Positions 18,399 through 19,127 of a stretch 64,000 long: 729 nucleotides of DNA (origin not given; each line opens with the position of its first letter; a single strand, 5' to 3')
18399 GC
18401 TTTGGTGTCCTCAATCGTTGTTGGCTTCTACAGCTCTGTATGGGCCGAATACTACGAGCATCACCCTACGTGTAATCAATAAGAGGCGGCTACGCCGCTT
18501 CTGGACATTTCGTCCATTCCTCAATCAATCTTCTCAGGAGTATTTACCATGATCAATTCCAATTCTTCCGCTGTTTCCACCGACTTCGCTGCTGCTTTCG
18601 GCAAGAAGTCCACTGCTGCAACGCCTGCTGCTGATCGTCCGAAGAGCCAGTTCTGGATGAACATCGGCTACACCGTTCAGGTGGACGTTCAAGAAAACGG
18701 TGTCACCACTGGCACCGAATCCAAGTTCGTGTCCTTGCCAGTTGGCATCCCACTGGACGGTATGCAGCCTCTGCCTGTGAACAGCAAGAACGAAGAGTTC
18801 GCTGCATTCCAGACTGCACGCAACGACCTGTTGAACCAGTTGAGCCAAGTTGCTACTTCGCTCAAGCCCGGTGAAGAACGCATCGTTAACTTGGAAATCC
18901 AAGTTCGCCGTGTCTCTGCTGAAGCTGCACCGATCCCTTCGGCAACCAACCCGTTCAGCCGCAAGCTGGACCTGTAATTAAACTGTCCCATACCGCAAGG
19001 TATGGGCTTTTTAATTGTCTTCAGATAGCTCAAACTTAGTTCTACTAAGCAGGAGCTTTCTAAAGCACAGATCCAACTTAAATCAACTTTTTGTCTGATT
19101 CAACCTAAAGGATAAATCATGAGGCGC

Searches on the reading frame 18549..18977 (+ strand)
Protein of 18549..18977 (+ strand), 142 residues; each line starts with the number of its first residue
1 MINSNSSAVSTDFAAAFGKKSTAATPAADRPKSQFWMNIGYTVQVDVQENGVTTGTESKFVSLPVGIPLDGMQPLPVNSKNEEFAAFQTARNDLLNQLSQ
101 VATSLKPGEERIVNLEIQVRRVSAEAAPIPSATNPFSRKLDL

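Call 12: find_related_loci(query=window:18549-18977:+, collection=viral_contigs, flank=6000)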
Query window:18549-18977:+ (142 aa) in viral_contigs; peptide patterns used: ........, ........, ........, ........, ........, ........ (x = any residue, [..] = any of these).
57 stretches matched a pattern; 1 encode a relative of the query (tblastn E <= 1e-3); 1 distinct loci.
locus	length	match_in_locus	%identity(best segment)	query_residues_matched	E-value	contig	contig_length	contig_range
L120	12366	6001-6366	49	17-139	1e-36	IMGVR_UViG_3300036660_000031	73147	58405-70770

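Call 21: search_dna_similar(query=window:18549-18977:+, collection=phages, mode=protein, max_rows=40, max_evalue=0.001)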
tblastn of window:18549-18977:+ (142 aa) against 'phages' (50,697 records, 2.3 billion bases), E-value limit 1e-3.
Records with a match: 200; places in all: 200; records where one place covers at least 80% of the query: 163.
Best place of each record, by identity: <60% 200.
By first word of the organism name: Escherichia 67; Erwinia 20; Achromobacter 17; Klebsiella 16; Rhizobium 16; Pseudomonas 14; Salmonella 11; Stenotrophomonas 10; Shigella 6; Burkholderia 5; and 8 more.
By host as written in the record: Escherichia coli 27; - 18; Achromobacter xylosoxidans I2BC 12; Klebsiella pneumoniae 11; Erwinia amylovora 8; Stenotrophomonas maltophilia 8; Escherichia sp. 5; Pseudomonas putida 5; and 60 more.
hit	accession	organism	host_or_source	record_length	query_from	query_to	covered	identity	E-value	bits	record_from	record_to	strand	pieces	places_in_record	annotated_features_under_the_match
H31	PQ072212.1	Erwinia phage Fifi051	Erwinia amylovora YBK14808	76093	9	142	94%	51.8%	3e-33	127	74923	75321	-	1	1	putative RNAP1 subunit A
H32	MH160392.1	Erwinia phage phiEaP8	Erwinia amylovora; Erwinia pyrifoliae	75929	9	142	94%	50.4%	2e-32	125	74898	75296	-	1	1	putative RNAP1 subunit A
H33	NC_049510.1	Erwinia phage phiEaP8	Erwinia amylovora; Erwinia pyrifoliae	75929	9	142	94%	50.4%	2e-32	125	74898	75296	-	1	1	putative RNAP1 subunit A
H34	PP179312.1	Pseudomonas phage Arace01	Pseudomonas syringae 19B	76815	9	142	94%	50.4%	3e-36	136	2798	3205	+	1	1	putative RNAP1 subunit A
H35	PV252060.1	Escherichia phage nithesis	Escherichia coli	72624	17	140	87%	53.6%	6e-35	132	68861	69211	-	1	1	hypothetical protein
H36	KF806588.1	Erwinia phage Ea9-2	Erwinia amylovora strain Ea17-1-1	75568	12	142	92%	50.4%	6e-35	132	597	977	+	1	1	hypothetical protein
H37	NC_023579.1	Erwinia phage Ea9-2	Erwinia amylovora strain Ea17-1-1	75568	12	142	92%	50.4%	6e-35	132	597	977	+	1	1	hypothetical protein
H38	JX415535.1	Escherichia phage ECBP1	Escherichia coli KBP21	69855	17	140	87%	52.8%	1e-34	132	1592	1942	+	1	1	hypothetical protein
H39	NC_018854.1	Escherichia phage ECBP1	Escherichia coli KBP21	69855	17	140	87%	52.8%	1e-34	132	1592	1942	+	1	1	hypothetical protein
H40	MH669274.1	Escherichia phage PD38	Escherichia coli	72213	17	140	87%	52.8%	2e-34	131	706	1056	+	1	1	RNA polymerase RNAP1 subunit A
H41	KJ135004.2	Escherichia phage Bp4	Escherichia coli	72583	17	140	87%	52.8%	2e-34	131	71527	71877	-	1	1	RNA polymerase RNAP1 subunit A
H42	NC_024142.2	Escherichia phage Bp4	Escherichia coli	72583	17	140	87%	52.8%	2e-34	131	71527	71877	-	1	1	RNA polymerase RNAP1 subunit A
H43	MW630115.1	Escherichia phage vB_EcoP-ZQ2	Escherichia coli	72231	17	140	87%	52.8%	5e-34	130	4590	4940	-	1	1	RNA polymerase RNAP1 subunit A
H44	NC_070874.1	Escherichia phage vB_EcoP-ZQ2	Escherichia coli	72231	17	140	87%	52.8%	5e-34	130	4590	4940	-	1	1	RNA polymerase RNAP1 subunit A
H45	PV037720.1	Erwinia phage Tellus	Erwinia amylovora Ea 1/79 (DSM17948)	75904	12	142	92%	49.6%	1e-33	129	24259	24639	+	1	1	hypothetical protein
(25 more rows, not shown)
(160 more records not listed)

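Call 43: search_dna_similar(query=window:18549-18977:+, collection=phages, mode=protein, max_rows=60, max_evalue=0.001, rows=spread)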
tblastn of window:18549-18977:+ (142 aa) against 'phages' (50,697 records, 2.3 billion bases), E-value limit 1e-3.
Records with a match: 200; places in all: 200; records where one place covers at least 80% of the query: 163.
Best place of each record, by identity: <60% 200.
By first word of the organism name: Escherichia 67; Erwinia 20; Achromobacter 17; Klebsiella 16; Rhizobium 16; Pseudomonas 14; Salmonella 11; Stenotrophomonas 10; Shigella 6; Burkholderia 5; and 8 more.
By host as written in the record: Escherichia coli 27; - 18; Achromobacter xylosoxidans I2BC 12; Klebsiella pneumoniae 11; Erwinia amylovora 8; Stenotrophomonas maltophilia 8; Escherichia sp. 5; Pseudomonas putida 5; and 60 more.
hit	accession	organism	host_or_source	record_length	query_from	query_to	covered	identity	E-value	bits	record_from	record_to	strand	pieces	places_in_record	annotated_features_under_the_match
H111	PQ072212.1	Erwinia phage Fifi051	Erwinia amylovora YBK14808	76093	9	142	94%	51.8%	3e-33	127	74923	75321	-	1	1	putative RNAP1 subunit A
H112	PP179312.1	Pseudomonas phage Arace01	Pseudomonas syringae 19B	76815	9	142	94%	50.4%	3e-36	136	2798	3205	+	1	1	putative RNAP1 subunit A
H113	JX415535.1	Escherichia phage ECBP1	Escherichia coli KBP21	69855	17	140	87%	52.8%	1e-34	132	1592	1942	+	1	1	hypothetical protein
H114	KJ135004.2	Escherichia phage Bp4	Escherichia coli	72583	17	140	87%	52.8%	2e-34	131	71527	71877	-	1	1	RNA polymerase RNAP1 subunit A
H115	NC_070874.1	Escherichia phage vB_EcoP-ZQ2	Escherichia coli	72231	17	140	87%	52.8%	5e-34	130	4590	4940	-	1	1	RNA polymerase RNAP1 subunit A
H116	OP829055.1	Erwinia phage Fifi067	Erwinia amylovora TS3128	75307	9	140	93%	49.2%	6e-36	135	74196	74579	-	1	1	hypothetical protein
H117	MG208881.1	Escherichia phage St11Ph5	Escherichia coli 4s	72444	17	140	87%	52.0%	4e-35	133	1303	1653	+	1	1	RNA polymerase 1 subunit A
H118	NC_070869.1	Escherichia phage vB_EcoP_SP5M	waste water from pig farming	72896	17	140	87%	52.0%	5e-35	132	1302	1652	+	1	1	hypothetical protein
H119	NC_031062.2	Erwinia phage vB_EamP_Frozen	blossoms and branches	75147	12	142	92%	48.9%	3e-33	127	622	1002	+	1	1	putative RNAP1 subunit A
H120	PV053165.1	Escherichia phage PBM-3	Escherichia sp.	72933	17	140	87%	51.6%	4e-35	133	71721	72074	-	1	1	hypothetical protein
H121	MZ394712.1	Escherichia phage U1G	Colistin resistant Escherichia coli ...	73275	17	140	87%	51.6%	1e-33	129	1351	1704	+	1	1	integrase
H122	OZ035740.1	Gamaleyavirus AN24P2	-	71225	17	140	87%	51.2%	2e-34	131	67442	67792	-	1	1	record has no annotation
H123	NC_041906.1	Escherichia phage EC1-UPM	Escherichia coli O78:K80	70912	17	140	87%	51.2%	2e-34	131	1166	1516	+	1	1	RNA polymerase RNAP1 subunit A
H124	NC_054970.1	Pseudomonas phage inbricus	Pseudomonas syringae pv. avii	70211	29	140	79%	56.5%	2e-29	116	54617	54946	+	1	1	hypothetical protein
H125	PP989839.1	Escherichia phage VTCCBPA_322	Escherichia coli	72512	17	140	87%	50.8%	2e-34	131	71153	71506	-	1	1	integrase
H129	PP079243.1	Burkholderia phage vB_BpP_HN02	Burkholdria pseudomallei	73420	15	142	90%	48.5%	9e-29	115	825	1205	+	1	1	hypothetical protein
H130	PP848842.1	Klebsiella phage vB_Kpn16-P2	Klebsiella pneumoniae Kpn16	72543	13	140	90%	48.5%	4e-31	122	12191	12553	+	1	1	hypothetical protein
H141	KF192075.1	Escherichia phage vB_EcoP_PhAPEC5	river water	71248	31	140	77%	52.7%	2e-31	122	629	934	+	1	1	RNA polymerase RNAP1 subunit A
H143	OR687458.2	Pseudomonas phage CRC2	Pseudomonas alcaligenes T3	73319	9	140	93%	43.2%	1e-27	112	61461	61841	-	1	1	record has no annotation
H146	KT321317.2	Achromobacter phage phiAxp-3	Achromobacter xylosoxidans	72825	1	142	100%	38.2%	7e-21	93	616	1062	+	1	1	hypothetical protein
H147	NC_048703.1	Xanthomonas phage RiverRider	Xanthomonas fragariae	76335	2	136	95%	39.3%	1e-22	97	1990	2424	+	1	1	hypothetical protein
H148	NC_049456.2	Pseudomonas phage Zuri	Pseudomonas putida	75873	30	142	80%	46.2%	2e-26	108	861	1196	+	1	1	RNA polymerase I subunit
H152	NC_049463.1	Stenotrophomonas phage Pokken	Stenotrophomonas maltophilia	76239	11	142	93%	36.8%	2e-15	77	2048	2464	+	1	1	ssDNA binding protein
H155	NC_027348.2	Delftia phage RG-2014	Delftia tsuruhatensis ARB-1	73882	7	142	96%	34.7%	2e-14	74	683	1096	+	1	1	hypothetical protein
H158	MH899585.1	Klebsiella phage Pylas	Klebsiella pneumoniae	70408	2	121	85%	36.4%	6e-12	67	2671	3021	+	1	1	DNA binding protein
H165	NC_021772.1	Salmonella phage FSL SP-058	Salmonella enterica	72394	1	125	88%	31.7%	2e-8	57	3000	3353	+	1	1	hypothetical protein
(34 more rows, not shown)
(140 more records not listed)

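Call 44: get_annotated_region(hit=H112, flank=1800)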
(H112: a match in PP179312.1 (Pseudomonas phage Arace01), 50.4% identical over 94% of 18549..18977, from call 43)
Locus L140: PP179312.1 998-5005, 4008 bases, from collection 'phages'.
description: Pseudomonas phage Arace01, complete genome.
organism: Pseudomonas phage Arace01 (NCBI taxid 3138526)
taxonomy: Viruses
host: Pseudomonas syringae 19B; source: apricot soil; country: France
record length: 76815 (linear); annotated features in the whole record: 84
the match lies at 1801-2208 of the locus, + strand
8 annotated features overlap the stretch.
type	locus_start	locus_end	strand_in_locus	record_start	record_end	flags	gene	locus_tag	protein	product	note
CDS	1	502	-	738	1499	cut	-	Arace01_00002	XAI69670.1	hypothetical protein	-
CDS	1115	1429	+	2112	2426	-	-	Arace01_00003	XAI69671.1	hypothetical protein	-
CDS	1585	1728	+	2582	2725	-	-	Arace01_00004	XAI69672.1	hypothetical protein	-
CDS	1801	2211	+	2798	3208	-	-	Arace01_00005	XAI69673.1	putative RNAP1 subunit A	[Erwinia phage phiEaP-8]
CDS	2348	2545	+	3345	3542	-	-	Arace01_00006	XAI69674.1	hypothetical protein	-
CDS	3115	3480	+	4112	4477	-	-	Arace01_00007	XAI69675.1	putative DNA processing chain A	[Klebsiella phage KP8]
CDS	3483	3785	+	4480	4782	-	-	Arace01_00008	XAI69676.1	DNA processing protein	[Pseudomonas phage Zuri]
CDS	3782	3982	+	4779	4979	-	-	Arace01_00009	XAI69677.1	hypothetical protein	-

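Call 45: get_annotated_region(hit=H129, flank=1800)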
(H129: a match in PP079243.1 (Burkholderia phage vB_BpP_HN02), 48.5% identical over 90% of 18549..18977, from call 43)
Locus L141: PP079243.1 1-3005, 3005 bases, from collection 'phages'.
description: Burkholderia phage vB_BpP_HN02, complete genome.
organism: Burkholderia phage vB_BpP_HN02 (NCBI taxid 3116925)
taxonomy: Viruses; Duplodnaviria; Heunggongvirae; Uroviricota; Caudoviricetes; Schitoviridae
host: Burkholdria pseudomallei; source: contaminated liquid; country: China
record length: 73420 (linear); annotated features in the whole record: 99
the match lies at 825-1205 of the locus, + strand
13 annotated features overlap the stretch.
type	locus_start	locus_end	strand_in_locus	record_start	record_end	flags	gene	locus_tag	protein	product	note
CDS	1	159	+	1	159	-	-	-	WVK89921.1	hypothetical protein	ORF1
CDS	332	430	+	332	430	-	-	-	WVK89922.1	hypothetical protein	ORF2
CDS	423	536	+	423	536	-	-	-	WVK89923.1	hypothetical protein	ORF3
CDS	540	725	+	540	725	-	-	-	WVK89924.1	hypothetical protein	ORF4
CDS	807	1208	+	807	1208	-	-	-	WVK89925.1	hypothetical protein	ORF5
CDS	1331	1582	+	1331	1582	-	-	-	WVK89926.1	hypothetical protein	ORF6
CDS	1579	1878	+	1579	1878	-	-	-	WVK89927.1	hypothetical protein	ORF7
CDS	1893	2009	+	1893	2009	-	-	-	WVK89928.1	hypothetical protein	ORF8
CDS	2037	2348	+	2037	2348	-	-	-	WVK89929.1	hypothetical protein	ORF9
CDS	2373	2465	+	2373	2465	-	-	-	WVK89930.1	hypothetical protein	ORF10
CDS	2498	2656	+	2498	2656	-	-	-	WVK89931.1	hypothetical protein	ORF11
CDS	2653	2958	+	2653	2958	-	-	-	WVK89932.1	hypothetical protein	ORF12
CDS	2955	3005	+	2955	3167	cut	-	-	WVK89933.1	hypothetical protein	ORF13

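Call 46: get_annotated_region(hit=H130, flank=1800)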
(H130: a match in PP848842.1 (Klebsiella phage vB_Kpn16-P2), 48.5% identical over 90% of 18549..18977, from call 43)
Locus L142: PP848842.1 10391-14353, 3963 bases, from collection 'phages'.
description: Klebsiella phage vB_Kpn16-P2, complete genome.
organism: Klebsiella phage vB_Kpn16-P2 (NCBI taxid 3230846)
taxonomy: Viruses
host: Klebsiella pneumoniae Kpn16; source: -; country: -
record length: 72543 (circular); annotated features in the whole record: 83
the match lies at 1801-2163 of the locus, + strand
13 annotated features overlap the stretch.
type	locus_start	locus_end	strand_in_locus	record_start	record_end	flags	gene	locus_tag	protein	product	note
CDS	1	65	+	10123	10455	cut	-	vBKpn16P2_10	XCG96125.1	hypothetical protein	-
CDS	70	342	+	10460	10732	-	-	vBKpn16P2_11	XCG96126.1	hypothetical protein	-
CDS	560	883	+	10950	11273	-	-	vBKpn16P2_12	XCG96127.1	hypothetical protein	-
CDS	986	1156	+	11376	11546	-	-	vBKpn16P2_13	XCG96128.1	hypothetical protein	-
CDS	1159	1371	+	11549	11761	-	-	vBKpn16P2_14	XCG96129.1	hypothetical protein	-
CDS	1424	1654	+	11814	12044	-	-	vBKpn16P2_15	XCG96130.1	hypothetical protein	-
CDS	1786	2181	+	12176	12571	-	-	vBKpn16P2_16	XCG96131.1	hypothetical protein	-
CDS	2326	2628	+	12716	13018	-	-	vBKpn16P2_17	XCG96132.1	hypothetical protein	-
CDS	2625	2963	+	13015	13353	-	-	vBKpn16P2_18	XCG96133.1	hypothetical protein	-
CDS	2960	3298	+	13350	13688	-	-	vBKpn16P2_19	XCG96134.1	hypothetical protein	-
CDS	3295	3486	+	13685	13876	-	-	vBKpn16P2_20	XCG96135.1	hypothetical protein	-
CDS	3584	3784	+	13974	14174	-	-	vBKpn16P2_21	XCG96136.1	hypothetical protein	-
CDS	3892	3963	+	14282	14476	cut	-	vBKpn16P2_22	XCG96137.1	hypothetical protein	-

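Call 47: get_annotated_region(hit=H143, flank=1800)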
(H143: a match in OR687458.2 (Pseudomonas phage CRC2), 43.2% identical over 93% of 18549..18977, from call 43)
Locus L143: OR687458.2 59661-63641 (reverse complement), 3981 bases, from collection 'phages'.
description: UNVERIFIED_ORG: Pseudomonas phage CRC2, complete genome.
organism: Pseudomonas phage CRC2 (NCBI taxid 3096139)
taxonomy: Viruses; Duplodnaviria; Heunggongvirae; Uroviricota; Caudoviricetes; Schitoviridae
host: Pseudomonas alcaligenes T3; source: lake water; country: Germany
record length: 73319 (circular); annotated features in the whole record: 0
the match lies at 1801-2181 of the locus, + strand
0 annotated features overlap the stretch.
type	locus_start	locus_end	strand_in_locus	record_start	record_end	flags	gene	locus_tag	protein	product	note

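Call 48: get_annotated_region(hit=H146, flank=1800)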
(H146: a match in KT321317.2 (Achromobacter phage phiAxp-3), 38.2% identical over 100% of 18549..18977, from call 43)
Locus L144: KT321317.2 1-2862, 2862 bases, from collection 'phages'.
description: Achromobacter phage phiAxp-3, complete genome.
organism: Achromobacter phage phiAxp-3 (NCBI taxid 1664247)
taxonomy: Viruses; Duplodnaviria; Heunggongvirae; Uroviricota; Caudoviricetes; Schitoviridae; Rothmandenesvirinae; Dongdastvirus; Dongdastvirus Axp3
host: Achromobacter xylosoxidans; source: -; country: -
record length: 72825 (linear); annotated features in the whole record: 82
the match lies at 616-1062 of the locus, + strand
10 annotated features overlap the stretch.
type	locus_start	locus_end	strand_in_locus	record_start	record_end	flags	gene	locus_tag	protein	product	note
repeat_region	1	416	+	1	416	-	-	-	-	-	-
CDS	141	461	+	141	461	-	-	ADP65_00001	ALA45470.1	hypothetical protein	-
CDS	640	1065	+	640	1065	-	-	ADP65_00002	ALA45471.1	hypothetical protein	-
CDS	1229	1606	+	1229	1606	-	-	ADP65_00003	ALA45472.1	hypothetical protein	-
CDS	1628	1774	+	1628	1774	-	-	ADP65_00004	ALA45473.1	hypothetical protein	-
CDS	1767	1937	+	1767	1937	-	-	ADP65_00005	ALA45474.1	hypothetical protein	-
CDS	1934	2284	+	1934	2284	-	-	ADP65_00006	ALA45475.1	hypothetical protein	-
CDS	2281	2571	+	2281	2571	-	-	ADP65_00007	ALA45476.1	hypothetical protein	-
CDS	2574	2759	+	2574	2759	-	-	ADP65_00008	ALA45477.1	hypothetical protein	-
CDS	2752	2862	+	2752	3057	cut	-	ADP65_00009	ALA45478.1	hypothetical protein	-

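Call 49: get_annotated_region(hit=H147, flank=2000)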
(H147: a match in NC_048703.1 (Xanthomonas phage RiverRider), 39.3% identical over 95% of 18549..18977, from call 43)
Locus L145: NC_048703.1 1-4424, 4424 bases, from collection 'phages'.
description: Xanthomonas phage RiverRider, complete genome.
organism: Xanthomonas phage RiverRider (NCBI taxid 2108116)
taxonomy: Viruses; Duplodnaviria; Heunggongvirae; Uroviricota; Caudoviricetes; Schitoviridae; Riverridervirus; Riverridervirus riverrider
host: Xanthomonas fragariae; source: strawberry plant; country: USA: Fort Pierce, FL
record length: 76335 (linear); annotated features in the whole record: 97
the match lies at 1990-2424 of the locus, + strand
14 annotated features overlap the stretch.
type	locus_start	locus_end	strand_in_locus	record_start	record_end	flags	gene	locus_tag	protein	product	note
CDS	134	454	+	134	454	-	-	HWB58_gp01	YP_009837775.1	hypothetical protein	-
CDS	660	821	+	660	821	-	-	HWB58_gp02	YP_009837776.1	hypothetical protein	-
CDS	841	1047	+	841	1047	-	-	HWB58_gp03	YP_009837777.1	hypothetical protein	-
CDS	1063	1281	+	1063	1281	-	-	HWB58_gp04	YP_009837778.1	hypothetical protein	-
CDS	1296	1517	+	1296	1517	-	-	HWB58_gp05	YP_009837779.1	hypothetical protein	-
CDS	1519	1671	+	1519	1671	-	-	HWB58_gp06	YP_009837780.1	hypothetical protein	-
CDS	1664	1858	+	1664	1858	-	-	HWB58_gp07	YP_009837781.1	hypothetical protein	-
CDS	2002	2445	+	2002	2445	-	-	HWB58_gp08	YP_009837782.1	hypothetical protein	-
CDS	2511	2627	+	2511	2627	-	-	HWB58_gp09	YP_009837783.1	hypothetical protein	-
CDS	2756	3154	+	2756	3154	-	-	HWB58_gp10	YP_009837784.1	hypothetical protein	-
CDS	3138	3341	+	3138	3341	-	-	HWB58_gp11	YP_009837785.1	hypothetical protein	-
CDS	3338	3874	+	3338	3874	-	-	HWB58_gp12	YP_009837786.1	DprA-like DNA recombination-mediator protein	-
CDS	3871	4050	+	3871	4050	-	-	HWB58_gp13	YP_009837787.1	hypothetical protein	-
CDS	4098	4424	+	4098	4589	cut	-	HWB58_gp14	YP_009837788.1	HNH endonuclease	-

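Call 50: get_annotated_region(hit=H148, flank=1800)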
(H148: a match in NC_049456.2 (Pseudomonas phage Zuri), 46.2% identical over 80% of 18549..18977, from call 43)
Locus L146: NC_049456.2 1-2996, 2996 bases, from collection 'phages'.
description: Pseudomonas phage Zuri, complete genome.
organism: Pseudomonas phage Zuri (NCBI taxid 2604899)
taxonomy: Viruses; Duplodnaviria; Heunggongvirae; Uroviricota; Caudoviricetes; Schitoviridae; Zurivirus; Zurivirus zuri
host: Pseudomonas putida; source: garden soil; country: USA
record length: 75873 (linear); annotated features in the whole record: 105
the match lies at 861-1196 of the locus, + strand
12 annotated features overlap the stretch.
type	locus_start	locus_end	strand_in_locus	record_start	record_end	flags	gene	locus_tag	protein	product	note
repeat_region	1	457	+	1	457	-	-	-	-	-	-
misc_feature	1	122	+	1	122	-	-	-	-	-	hypothetical protein; gp103; circularly permutated genome; the cohesive ends of the phage virion DNA are joined to make ...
CDS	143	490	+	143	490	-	-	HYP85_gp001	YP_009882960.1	hypothetical protein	gp1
CDS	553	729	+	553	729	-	-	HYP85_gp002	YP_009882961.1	membrane protein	gp2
CDS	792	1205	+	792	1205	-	-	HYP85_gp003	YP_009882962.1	RNA polymerase I subunit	gp3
CDS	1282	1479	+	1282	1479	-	-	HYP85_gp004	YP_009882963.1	endoribonuclease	gp4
CDS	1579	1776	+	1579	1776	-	-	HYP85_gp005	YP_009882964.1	hypothetical protein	gp5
CDS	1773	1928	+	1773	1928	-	-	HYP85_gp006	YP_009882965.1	hypothetical protein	gp6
CDS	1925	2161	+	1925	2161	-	-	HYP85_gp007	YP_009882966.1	hypothetical protein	gp7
CDS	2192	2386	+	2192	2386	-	-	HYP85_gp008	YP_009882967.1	hypothetical protein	gp8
CDS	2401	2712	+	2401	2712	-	-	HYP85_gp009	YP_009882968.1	hypothetical protein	gp9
CDS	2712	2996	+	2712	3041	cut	-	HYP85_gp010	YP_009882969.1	hypothetical protein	gp10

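Call 51: get_annotated_region(hit=H152, flank=2100)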
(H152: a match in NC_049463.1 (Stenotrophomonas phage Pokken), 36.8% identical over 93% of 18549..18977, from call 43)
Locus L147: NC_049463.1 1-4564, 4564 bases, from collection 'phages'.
description: Stenotrophomonas phage Pokken, complete genome.
organism: Stenotrophomonas phage Pokken (NCBI taxid 2596674)
taxonomy: Viruses; Duplodnaviria; Heunggongvirae; Uroviricota; Caudoviricetes; Schitoviridae; Pokkenvirus; Pokkenvirus pokken
host: Stenotrophomonas maltophilia; source: lake surface water; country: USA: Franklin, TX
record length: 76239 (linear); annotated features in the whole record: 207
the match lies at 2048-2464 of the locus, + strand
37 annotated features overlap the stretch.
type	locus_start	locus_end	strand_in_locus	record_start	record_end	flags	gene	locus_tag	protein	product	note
repeat_region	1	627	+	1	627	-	-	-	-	-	direct terminal repeat predicted by PhageTerm; right end of genome sequence not duplicated in this record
regulatory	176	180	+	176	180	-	-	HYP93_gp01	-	ribosome_binding_site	CPT_Pokken_001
CDS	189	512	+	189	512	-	-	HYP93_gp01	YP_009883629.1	hypothetical protein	-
regulatory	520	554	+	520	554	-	-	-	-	terminator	-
regulatory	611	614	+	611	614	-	-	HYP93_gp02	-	ribosome_binding_site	CPT_Pokken_002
CDS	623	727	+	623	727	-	-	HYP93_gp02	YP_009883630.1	hypothetical protein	-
regulatory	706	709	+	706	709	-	-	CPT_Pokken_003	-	ribosome_binding_site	CPT_Pokken_003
CDS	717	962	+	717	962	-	-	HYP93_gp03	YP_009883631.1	hypothetical protein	-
regulatory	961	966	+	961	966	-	-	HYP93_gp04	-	ribosome_binding_site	CPT_Pokken_004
CDS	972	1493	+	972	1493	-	-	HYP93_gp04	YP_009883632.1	DprA-like DNA recombination-mediator protein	-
regulatory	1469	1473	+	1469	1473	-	-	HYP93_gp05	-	ribosome_binding_site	CPT_Pokken_005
CDS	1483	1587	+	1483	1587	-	-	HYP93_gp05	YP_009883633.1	hypothetical protein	-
regulatory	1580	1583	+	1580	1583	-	-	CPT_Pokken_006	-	ribosome_binding_site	CPT_Pokken_006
CDS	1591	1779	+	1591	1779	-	-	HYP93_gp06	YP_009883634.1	hypothetical protein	-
regulatory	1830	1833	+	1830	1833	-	-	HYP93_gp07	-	ribosome_binding_site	CPT_Pokken_007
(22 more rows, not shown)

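Call 52: get_annotated_region(hit=H155, flank=1800)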
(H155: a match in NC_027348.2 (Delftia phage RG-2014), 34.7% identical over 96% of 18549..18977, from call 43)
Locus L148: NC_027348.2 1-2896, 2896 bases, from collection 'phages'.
description: Delftia phage RG-2014, complete genome.
organism: Delftia phage RG-2014 (NCBI taxid 1563661)
taxonomy: Viruses; Duplodnaviria; Heunggongvirae; Uroviricota; Caudoviricetes; Schitoviridae; Dendoorenvirus; Dendoorenvirus RG2014
host: Delftia tsuruhatensis ARB-1; source: -; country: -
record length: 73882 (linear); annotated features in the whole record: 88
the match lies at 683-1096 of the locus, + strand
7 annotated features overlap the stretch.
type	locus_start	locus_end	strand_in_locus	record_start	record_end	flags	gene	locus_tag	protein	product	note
CDS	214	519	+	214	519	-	-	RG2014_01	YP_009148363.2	hypothetical protein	-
CDS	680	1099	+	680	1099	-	-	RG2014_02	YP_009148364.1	hypothetical protein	-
CDS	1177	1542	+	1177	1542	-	-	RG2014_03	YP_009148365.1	hypothetical protein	-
CDS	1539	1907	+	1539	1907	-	-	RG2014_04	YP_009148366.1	hypothetical protein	-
CDS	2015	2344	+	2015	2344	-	-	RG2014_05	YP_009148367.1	hypothetical protein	-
CDS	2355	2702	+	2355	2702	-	-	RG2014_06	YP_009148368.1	hypothetical protein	-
CDS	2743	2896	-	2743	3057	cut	-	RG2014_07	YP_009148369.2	hypothetical protein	-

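Call 53: get_annotated_region(hit=H158, flank=2700)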
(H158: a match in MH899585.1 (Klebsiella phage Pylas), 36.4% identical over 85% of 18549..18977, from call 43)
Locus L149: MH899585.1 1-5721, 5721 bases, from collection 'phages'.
description: Klebsiella phage Pylas, complete genome.
organism: Klebsiella phage Pylas (NCBI taxid 2419682)
taxonomy: Viruses; Duplodnaviria; Heunggongvirae; Uroviricota; Caudoviricetes; Schitoviridae; Humphriesvirinae; Pylasvirus; Pylasvirus pylas
host: Klebsiella pneumoniae; source: wastewater treatment plant; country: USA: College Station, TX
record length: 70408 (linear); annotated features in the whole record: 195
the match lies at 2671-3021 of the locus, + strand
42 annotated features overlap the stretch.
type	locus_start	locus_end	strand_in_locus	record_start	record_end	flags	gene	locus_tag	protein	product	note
repeat_region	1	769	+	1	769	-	-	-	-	-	terminal repeat region predicted by PhageTerm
regulatory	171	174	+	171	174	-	-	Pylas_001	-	ribosome_binding_site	Pylas_001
CDS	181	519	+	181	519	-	-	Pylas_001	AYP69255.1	hypothetical protein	Partially Conserved Unchacterized Protein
regulatory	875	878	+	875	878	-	-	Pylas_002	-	ribosome_binding_site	Pylas_002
CDS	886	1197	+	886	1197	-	-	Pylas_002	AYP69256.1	hypothetical protein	DUF4326; Conserved Unchacterized Protein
regulatory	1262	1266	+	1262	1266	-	-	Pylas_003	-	ribosome_binding_site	Pylas_003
CDS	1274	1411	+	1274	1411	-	-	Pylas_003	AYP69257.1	hypothetical protein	Partially Conserved Unchacterized Protein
regulatory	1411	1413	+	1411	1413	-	-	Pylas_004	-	ribosome_binding_site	Pylas_004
CDS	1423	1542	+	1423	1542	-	-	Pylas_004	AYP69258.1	hypothetical protein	Novel Unchacterized Protein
regulatory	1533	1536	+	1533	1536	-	-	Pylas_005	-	ribosome_binding_site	Pylas_005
CDS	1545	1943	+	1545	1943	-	-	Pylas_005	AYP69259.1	hypothetical protein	Conserved Unchacterized Protein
regulatory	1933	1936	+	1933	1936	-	-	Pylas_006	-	ribosome_binding_site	Pylas_006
CDS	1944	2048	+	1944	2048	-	-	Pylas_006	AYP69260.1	hypothetical protein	TMD N in C out; Novel Uncharacterized Protein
regulatory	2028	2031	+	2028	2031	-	-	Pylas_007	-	ribosome_binding_site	Pylas_007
CDS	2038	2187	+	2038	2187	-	-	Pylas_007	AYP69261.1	hypothetical protein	Conserved Unchacterized Protein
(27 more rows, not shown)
